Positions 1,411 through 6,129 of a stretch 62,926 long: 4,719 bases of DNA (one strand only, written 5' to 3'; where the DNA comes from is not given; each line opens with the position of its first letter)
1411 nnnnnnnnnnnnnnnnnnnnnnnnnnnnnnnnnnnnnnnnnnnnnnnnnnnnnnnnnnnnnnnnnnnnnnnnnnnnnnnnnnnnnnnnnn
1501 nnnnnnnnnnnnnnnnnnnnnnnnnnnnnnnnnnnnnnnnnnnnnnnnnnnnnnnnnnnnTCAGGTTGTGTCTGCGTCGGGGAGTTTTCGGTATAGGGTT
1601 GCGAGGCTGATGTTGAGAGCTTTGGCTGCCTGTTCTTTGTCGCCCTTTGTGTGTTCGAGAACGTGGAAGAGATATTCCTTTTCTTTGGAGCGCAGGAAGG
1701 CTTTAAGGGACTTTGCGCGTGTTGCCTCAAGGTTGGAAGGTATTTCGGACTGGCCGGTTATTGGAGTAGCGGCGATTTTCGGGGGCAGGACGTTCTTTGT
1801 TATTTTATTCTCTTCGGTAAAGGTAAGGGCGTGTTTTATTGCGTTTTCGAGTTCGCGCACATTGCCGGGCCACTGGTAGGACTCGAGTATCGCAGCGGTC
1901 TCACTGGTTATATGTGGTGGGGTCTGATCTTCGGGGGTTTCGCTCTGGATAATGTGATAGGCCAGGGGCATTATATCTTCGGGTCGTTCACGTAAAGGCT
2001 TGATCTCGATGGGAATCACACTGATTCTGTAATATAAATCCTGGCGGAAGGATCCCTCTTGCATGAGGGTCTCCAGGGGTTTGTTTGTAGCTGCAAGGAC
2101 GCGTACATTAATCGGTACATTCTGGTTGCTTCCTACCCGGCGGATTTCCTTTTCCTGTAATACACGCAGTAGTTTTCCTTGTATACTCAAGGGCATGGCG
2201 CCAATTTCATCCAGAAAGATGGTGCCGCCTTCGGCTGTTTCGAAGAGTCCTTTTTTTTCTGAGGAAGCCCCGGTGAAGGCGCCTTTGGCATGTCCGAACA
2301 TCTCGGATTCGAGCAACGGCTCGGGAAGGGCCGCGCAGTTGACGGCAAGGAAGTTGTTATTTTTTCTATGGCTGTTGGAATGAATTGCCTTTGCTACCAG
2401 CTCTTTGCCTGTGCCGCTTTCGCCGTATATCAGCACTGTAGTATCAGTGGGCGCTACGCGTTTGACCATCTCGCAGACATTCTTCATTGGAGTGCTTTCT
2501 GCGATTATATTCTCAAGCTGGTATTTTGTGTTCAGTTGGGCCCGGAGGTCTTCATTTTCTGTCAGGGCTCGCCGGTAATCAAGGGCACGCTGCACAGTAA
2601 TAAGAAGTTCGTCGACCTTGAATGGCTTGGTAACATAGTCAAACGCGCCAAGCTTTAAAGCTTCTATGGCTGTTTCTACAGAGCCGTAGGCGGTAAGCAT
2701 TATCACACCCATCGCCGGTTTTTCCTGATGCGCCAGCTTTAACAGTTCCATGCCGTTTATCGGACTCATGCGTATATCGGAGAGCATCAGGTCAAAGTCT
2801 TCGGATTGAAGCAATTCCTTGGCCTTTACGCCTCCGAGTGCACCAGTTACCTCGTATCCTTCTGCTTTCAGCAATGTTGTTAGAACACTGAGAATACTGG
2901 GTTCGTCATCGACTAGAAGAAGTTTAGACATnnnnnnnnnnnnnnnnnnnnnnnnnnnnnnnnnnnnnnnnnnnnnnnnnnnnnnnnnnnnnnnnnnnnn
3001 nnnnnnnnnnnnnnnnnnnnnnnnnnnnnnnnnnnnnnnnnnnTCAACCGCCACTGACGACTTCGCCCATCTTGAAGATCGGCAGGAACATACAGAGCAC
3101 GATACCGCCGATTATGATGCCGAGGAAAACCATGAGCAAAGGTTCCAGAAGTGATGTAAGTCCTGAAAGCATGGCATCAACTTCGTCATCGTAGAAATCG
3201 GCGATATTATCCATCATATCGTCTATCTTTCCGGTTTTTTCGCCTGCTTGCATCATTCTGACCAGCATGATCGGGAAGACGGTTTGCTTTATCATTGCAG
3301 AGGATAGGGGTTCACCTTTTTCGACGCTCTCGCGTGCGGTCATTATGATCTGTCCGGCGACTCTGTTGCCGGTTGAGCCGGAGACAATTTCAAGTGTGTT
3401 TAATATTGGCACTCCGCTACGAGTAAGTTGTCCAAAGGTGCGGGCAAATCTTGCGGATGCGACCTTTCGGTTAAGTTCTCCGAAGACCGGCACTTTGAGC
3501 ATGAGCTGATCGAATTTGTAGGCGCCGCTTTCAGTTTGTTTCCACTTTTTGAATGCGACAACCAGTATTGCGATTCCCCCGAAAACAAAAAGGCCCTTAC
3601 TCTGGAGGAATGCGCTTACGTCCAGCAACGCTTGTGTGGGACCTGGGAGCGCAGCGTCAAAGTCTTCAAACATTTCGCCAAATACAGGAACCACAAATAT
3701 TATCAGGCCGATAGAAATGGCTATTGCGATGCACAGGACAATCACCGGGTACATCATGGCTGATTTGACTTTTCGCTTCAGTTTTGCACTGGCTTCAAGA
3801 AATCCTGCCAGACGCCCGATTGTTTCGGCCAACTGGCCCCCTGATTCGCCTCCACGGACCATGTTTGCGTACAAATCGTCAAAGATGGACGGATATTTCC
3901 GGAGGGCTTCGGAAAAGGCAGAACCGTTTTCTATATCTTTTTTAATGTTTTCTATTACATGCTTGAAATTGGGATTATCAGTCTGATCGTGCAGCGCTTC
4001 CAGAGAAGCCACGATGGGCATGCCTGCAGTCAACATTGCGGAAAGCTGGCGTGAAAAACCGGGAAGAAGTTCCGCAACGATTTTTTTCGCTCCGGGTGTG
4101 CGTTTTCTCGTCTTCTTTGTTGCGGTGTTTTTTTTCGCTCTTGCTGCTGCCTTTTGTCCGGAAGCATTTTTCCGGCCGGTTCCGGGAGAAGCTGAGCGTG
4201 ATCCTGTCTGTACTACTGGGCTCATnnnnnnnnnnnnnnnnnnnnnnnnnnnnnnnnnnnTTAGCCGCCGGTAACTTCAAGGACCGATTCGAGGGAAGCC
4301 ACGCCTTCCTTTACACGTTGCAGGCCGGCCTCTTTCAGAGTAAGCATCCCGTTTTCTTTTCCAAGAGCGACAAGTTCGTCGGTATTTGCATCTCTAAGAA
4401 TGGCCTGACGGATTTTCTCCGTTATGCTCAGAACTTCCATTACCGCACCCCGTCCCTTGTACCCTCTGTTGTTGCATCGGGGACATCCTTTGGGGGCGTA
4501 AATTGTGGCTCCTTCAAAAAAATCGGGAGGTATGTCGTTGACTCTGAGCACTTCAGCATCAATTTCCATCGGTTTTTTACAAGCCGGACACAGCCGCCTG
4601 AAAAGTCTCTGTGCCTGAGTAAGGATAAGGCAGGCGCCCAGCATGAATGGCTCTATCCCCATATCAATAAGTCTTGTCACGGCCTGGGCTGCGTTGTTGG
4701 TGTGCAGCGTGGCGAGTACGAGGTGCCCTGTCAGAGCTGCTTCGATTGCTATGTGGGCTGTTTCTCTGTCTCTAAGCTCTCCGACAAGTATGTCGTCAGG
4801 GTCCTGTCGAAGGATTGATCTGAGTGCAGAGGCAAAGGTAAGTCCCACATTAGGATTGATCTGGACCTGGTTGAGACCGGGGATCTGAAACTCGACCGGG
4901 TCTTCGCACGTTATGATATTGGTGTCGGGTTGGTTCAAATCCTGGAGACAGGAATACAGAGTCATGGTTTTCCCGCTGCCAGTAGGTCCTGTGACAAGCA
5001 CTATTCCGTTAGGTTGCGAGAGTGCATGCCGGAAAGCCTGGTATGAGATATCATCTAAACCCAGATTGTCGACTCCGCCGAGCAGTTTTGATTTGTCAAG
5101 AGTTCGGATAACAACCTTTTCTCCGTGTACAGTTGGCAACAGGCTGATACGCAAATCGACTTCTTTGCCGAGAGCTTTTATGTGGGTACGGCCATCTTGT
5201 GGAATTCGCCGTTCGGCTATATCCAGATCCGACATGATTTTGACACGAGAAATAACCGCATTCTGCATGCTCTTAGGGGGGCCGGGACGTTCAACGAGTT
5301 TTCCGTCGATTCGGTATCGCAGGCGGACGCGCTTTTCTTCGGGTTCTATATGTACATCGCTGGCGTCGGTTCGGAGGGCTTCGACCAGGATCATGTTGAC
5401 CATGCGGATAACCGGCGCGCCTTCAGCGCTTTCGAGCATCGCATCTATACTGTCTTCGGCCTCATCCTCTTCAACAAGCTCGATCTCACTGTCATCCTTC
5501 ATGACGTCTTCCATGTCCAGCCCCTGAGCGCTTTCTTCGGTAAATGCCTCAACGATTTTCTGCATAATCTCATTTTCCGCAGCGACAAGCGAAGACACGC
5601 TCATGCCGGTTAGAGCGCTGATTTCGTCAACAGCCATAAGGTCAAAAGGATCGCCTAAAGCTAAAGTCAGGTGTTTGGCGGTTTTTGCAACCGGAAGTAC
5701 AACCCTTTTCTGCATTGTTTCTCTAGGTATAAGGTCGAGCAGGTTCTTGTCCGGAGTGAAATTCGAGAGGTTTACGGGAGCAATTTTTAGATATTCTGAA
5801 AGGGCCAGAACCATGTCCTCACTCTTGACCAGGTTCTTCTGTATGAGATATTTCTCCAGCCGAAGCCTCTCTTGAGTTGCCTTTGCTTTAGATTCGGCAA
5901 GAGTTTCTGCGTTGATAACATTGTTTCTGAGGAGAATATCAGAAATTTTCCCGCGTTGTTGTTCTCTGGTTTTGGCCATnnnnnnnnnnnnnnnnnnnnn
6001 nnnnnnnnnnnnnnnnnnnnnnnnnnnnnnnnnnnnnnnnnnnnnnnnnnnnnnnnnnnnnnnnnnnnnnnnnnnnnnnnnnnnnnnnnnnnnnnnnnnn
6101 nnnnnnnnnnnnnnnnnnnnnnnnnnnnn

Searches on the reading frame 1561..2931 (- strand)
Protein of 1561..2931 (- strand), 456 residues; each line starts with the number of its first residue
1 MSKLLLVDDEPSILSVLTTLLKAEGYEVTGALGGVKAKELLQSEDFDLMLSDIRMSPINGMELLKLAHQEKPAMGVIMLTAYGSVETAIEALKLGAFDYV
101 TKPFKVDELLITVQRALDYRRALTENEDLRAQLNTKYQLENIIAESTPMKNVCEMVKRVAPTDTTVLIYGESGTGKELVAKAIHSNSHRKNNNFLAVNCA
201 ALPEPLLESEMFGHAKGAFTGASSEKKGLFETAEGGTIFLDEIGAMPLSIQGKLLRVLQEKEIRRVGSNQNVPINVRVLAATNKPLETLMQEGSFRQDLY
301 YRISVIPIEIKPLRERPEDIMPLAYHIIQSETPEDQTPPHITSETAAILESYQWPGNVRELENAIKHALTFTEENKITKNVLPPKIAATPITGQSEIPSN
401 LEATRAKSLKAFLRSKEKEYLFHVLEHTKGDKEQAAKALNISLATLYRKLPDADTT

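Call 19: search_protein_families(library=pfam, proteins=[window:1561-2931:-], max_evalue=0.00001)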
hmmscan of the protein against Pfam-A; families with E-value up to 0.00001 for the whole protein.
window:1561-2931:- (456 aa): 7 families
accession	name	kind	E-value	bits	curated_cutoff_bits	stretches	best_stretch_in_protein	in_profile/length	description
PF00158.32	Sigma54_activat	-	3.1e-73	245.4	20.2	1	142-309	1-168/168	Sigma-54 interaction domain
PF00072.30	Response_reg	-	4.6e-29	101.3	30.2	1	5-113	2-110/111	Response regulator receiver domain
PF25601.1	AAA_lid_14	-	6.8e-21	74.3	27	1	314-390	1-78/87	AAA+ ATPase lid domain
PF14532.12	Sigma54_activ_2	-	2.1e-19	70.5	25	1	143-313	1-138/138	Sigma-54 interaction domain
PF02954.25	HTH_8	-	1.2e-09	38.1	22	1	413-450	2-39/42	Bacterial regulatory protein, Fis family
PF07728.20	AAA_5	-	1.2e-08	35.5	22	1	166-286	2-125/139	AAA domain (dynein-related subfamily)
PF00004.35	AAA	-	3.2e-07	31.3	21.2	1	166-285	1-111/131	ATPase family associated with various cellular activities (AAA)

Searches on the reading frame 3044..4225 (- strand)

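Call 19: search_protein_families(library=pfam, proteins=[window:3044-4225:-], max_evalue=0.00001)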
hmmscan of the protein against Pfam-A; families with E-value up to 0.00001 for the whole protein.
window:3044-4225:- (393 aa): 1 family
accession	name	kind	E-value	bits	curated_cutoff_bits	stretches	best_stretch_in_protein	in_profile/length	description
PF00482.28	T2SSF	-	4.3e-69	230.7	25.2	2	57-180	1-125/125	Type II secretion system (T2SS), protein F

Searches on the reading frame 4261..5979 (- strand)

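Call 19: search_protein_families(library=pfam, proteins=[window:4261-5979:-], max_evalue=0.00001)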
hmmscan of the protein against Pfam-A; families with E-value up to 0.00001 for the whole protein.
window:4261-5979:- (572 aa): 2 families
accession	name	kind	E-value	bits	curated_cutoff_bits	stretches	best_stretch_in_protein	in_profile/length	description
PF00437.27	T2SSE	-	9.8e-131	436.2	24.9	1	185-567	3-369/370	Type II/IV secretion system protein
PF05157.20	MshEN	-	6.3e-15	55.4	23.1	1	67-149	4-87/90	MshEN domain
